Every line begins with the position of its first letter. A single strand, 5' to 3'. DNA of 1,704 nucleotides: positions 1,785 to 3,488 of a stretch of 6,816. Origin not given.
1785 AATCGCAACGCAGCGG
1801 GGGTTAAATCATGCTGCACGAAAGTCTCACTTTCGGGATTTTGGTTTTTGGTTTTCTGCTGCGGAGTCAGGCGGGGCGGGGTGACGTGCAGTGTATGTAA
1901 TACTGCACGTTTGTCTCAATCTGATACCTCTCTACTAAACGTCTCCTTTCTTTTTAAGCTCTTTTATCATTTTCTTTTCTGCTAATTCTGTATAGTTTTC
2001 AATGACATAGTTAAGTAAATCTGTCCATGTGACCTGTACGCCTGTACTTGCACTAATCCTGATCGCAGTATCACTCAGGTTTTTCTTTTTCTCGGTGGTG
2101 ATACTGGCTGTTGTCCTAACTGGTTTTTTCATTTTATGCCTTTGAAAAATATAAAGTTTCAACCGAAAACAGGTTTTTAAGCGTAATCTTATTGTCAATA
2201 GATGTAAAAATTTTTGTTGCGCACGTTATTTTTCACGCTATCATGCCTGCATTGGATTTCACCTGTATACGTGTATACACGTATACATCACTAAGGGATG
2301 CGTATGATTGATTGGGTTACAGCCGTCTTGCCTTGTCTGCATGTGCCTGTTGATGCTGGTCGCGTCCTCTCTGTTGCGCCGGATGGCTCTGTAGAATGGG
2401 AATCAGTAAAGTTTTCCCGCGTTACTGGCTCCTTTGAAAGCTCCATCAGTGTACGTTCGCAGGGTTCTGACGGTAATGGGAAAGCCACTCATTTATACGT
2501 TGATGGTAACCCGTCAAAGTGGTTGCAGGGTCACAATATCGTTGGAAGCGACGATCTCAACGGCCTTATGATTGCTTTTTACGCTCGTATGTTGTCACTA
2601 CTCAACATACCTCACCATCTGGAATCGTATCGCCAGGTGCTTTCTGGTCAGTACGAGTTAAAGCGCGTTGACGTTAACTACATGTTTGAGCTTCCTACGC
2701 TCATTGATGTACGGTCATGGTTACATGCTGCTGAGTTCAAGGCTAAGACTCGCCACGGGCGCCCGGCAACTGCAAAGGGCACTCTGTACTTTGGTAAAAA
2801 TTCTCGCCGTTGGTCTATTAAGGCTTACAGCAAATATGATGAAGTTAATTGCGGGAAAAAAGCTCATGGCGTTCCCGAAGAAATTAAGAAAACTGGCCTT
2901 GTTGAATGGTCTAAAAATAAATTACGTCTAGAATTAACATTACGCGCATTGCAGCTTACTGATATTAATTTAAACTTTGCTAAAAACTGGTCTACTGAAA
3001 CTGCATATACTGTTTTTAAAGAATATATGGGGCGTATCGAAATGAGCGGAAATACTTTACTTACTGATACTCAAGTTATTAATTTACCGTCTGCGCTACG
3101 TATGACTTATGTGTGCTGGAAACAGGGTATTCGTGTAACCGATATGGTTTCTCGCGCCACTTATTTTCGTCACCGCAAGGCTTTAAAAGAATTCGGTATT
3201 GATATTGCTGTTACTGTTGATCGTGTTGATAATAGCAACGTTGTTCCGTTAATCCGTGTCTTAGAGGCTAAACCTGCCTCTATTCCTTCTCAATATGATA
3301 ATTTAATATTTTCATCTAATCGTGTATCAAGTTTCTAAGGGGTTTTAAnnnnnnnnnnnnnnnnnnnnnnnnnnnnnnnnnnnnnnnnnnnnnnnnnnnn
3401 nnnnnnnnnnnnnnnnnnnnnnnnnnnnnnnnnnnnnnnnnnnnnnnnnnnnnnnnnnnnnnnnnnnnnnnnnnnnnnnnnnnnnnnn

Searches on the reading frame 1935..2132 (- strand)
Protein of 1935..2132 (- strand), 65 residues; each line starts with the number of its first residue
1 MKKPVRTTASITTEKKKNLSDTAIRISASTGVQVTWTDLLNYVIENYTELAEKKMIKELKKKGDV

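Call 80: search_protein_families(library=pfam, proteins=[window:1935-2132:-], max_evalue=1)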
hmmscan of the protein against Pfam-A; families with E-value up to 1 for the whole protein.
window:1935-2132:- (65 aa): 1 family
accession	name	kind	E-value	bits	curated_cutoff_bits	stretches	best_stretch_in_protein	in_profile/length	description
PF08827.16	DUF1805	-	0.14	12.8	29.5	1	18-56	12-51/64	Domain of unknown function (DUF1805)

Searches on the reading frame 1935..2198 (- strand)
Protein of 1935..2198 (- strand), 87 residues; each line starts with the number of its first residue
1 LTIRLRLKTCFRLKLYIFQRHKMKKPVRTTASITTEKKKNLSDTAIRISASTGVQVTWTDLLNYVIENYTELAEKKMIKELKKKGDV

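Call 5: search_protein_families(library=pfam, proteins=[window:1935-2198:-], max_evalue=1)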
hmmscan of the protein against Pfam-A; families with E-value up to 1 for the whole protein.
window:1935-2198:- (87 aa): 1 family
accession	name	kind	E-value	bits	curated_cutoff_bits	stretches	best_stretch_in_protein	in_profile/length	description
PF00637.26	Clathrin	-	0.057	13.6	29.6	1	8-70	78-140/143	Region in Clathrin and VPS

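Call 16: search_protein_families(library=phrogs, proteins=[window:1935-2198:-], max_evalue=1)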
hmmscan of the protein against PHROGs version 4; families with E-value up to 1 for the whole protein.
window:1935-2198:- (87 aa): 3 families
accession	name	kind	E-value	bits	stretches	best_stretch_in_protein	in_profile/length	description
phrog_2503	-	unknown function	7.2e-16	58.5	1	25-84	2-61/65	-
phrog_17654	-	unknown function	0.11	13.8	1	47-75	51-79/110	-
phrog_4122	-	unknown function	0.22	12.9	1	11-73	45-102/118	-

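Call 63: search_protein_families(library=ncbifam, proteins=[window:1935-2198:-], max_evalue=1)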
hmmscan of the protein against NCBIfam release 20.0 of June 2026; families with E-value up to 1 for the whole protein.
window:1935-2198:- (87 aa): 0 families

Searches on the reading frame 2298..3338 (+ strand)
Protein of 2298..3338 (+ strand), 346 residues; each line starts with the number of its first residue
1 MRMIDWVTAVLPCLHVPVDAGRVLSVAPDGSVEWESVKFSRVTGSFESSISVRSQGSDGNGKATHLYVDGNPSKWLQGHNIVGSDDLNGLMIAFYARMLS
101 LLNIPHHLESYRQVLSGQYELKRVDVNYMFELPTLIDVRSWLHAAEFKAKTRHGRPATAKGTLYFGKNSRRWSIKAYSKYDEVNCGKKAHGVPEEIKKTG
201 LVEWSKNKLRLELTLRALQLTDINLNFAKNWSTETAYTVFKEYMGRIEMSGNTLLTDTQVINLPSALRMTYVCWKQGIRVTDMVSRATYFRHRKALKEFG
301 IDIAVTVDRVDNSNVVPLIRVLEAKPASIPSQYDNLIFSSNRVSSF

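Call 5: search_protein_families(library=pfam, proteins=[window:2298-3338:+], max_evalue=1)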
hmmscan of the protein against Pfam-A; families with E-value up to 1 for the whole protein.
window:2298-3338:+ (346 aa): 2 families
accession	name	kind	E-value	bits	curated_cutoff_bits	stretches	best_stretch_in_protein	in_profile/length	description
PF05144.20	Phage_CRI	-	1e-77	261.4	21.7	1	3-233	1-231/232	Replication-associated protein G2P N-terminal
PF05155.20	G2P_X_C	-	2.3e-21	76.6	25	1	255-334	1-83/88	Replication-associated protein G2P C-terminal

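Call 16: search_protein_families(library=phrogs, proteins=[window:2298-3338:+], max_evalue=1)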
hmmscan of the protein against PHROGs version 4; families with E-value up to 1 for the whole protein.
window:2298-3338:+ (346 aa): 6 families
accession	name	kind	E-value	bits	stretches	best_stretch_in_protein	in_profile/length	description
phrog_702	-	DNA, RNA and nucleotide metabolism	3.6e-95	320.3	1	3-339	2-369/382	replication protein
phrog_17464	-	DNA, RNA and nucleotide metabolism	1e-43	148.5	1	249-345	1-99/100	replication protein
phrog_16882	-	unknown function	5.9e-05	23.6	1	67-184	90-206/230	-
phrog_24563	-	unknown function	0.0038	18.2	1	40-100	50-103/134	-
phrog_8855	-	DNA, RNA and nucleotide metabolism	0.0074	17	1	281-323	178-220/255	replication protein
phrog_34736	-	unknown function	0.33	11.9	1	172-236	65-123/147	-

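Call 63: search_protein_families(library=ncbifam, proteins=[window:2298-3338:+], max_evalue=1)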
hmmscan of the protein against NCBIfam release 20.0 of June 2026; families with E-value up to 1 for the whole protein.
window:2298-3338:+ (346 aa): 1 family
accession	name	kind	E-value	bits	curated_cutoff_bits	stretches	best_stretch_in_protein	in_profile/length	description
TIGR01629.1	rep_II_X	subfamily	4.1e-119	398.2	29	1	4-339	1-407/407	phage/plasmid replication protein, II/X family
